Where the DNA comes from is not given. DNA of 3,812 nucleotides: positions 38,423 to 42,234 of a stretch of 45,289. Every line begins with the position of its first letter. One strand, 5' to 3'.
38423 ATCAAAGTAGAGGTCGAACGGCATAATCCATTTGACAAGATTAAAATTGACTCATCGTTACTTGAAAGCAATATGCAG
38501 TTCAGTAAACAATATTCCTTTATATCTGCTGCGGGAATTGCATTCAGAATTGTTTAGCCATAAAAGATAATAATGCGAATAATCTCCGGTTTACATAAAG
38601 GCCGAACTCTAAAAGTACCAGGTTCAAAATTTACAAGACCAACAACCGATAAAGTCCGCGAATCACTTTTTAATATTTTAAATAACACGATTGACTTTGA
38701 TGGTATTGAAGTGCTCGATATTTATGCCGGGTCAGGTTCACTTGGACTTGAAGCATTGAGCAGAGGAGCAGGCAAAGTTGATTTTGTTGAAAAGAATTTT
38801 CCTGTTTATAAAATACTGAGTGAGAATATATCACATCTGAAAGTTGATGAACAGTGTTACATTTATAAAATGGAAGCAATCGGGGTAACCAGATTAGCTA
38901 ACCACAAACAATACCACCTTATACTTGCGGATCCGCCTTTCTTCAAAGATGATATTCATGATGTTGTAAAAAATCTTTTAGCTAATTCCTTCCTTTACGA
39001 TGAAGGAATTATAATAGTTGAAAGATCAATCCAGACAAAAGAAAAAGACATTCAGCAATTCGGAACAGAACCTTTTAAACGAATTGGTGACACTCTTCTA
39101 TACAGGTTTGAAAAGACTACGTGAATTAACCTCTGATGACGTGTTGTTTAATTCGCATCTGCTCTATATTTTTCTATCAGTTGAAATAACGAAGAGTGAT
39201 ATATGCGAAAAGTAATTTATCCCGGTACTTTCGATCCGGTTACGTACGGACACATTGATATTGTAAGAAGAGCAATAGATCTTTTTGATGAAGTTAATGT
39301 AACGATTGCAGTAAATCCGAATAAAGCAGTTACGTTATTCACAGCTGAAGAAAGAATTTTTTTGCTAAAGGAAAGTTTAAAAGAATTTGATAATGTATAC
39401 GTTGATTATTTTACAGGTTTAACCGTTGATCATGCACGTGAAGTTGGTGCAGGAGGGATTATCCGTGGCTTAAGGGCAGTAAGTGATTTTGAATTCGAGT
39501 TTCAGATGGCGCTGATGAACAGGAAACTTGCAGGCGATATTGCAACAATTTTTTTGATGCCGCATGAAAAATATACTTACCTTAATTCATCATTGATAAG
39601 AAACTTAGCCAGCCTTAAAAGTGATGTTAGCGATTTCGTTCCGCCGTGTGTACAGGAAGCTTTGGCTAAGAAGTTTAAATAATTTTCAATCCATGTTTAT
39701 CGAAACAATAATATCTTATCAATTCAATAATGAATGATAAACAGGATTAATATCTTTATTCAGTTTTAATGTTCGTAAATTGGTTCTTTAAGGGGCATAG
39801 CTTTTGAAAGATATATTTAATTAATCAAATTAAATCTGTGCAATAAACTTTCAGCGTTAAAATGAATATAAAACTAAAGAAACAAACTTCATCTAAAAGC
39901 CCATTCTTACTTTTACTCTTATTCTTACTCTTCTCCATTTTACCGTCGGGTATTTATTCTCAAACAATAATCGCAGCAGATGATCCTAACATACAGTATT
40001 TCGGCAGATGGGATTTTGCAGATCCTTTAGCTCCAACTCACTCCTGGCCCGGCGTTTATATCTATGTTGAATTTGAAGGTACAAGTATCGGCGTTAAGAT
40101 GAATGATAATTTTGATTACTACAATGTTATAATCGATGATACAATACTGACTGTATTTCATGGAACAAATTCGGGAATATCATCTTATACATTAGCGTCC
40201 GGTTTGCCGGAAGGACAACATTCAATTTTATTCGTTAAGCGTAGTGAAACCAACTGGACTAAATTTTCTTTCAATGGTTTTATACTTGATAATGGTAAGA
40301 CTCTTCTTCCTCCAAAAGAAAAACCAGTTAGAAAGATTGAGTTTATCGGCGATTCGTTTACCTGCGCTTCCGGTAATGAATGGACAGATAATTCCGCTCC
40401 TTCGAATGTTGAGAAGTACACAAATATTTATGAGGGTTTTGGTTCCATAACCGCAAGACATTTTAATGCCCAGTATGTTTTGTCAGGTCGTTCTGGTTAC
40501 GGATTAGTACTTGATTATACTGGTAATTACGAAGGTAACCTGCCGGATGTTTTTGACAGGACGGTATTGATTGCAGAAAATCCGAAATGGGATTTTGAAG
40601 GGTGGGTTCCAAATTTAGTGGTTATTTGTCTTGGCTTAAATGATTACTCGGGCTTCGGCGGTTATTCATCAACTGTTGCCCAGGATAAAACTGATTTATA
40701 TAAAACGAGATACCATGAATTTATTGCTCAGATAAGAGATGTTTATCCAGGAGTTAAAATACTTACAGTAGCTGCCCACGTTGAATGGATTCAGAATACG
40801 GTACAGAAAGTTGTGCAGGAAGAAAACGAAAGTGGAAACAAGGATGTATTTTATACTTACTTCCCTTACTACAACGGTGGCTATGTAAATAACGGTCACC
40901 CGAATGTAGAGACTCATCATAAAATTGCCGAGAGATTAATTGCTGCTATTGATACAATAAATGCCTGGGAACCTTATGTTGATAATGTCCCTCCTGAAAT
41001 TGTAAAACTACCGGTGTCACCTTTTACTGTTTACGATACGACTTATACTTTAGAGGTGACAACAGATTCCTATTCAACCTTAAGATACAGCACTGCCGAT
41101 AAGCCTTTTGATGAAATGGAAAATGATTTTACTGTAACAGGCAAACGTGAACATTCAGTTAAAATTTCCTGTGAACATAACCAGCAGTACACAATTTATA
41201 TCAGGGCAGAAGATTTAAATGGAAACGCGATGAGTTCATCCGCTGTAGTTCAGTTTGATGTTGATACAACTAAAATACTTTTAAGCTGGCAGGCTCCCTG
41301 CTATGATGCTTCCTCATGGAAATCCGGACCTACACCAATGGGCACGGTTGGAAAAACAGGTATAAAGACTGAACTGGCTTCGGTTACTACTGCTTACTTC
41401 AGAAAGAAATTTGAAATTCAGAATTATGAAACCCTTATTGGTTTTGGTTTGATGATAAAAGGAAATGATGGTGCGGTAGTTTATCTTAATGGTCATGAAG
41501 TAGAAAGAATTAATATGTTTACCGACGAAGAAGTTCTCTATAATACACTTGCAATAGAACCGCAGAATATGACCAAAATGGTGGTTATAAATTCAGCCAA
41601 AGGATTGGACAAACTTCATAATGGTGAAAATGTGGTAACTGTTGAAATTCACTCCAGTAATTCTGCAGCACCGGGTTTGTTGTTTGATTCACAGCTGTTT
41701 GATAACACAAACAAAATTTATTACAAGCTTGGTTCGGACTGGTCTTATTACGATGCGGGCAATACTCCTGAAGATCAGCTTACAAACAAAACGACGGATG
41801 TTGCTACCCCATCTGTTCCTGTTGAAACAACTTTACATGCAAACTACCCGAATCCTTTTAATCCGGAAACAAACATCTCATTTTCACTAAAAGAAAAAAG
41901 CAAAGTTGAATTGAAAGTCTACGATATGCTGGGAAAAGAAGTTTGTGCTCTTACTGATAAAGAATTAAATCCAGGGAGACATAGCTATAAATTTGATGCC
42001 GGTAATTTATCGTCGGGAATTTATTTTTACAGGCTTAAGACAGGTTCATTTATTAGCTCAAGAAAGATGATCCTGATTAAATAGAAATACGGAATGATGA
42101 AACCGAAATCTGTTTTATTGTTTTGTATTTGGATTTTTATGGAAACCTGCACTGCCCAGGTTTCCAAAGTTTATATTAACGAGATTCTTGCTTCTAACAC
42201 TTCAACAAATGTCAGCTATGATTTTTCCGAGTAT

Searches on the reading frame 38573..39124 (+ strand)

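Call 104: search_protein_families(library=pfam, proteins=[window:38573-39124:+], max_evalue=0.000001)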
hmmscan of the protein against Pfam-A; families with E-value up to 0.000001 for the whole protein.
window:38573-39124:+ (183 aa): 2 families
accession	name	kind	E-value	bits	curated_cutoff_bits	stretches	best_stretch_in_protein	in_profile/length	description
PF03602.21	Cons_hypoth95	-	1.4e-45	155.6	24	1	1-175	1-177/182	Conserved hypothetical protein 95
PF05175.20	MTS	-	3.4e-07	30.5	23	1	20-149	11-139/170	Methyltransferase small domain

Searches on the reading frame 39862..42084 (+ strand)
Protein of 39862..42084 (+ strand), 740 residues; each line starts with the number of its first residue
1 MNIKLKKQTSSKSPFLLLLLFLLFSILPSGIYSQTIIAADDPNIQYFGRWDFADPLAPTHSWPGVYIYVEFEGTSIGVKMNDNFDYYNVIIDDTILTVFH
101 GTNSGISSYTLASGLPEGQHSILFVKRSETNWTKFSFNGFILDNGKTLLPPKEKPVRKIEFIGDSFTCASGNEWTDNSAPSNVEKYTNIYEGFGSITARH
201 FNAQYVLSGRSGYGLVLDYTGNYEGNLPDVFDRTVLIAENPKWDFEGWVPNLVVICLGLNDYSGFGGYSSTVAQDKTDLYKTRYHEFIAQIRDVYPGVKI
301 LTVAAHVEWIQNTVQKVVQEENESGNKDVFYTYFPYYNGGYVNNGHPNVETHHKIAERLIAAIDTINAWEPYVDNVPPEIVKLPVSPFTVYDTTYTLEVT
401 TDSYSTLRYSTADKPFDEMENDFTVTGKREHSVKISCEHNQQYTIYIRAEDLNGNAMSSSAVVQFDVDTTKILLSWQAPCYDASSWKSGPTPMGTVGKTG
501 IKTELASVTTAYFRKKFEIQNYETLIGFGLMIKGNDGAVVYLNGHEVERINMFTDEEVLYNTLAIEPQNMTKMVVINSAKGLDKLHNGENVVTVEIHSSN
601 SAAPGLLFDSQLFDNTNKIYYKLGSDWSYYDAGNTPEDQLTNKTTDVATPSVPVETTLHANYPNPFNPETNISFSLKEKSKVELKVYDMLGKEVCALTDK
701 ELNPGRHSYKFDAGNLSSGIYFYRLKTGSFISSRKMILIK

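Call 104: search_protein_families(library=pfam, proteins=[window:39862-42084:+], max_evalue=0.000001)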
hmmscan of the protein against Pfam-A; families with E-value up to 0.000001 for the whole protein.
window:39862-42084:+ (740 aa): 3 families
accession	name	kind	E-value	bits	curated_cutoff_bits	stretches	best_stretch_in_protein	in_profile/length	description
PF17996.7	CE2_N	-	1.5e-24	86.6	27.9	1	46-151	1-107/108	Carbohydrate esterase 2 N-terminal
PF18962.6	Por_Secre_tail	-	8.9e-14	52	27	1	662-737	2-74/75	Secretion system C-terminal sorting domain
PF13472.12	Lipase_GDSL_2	-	1.9e-10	42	32.9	1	161-308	1-107/178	GDSL-like Lipase/Acylhydrolase family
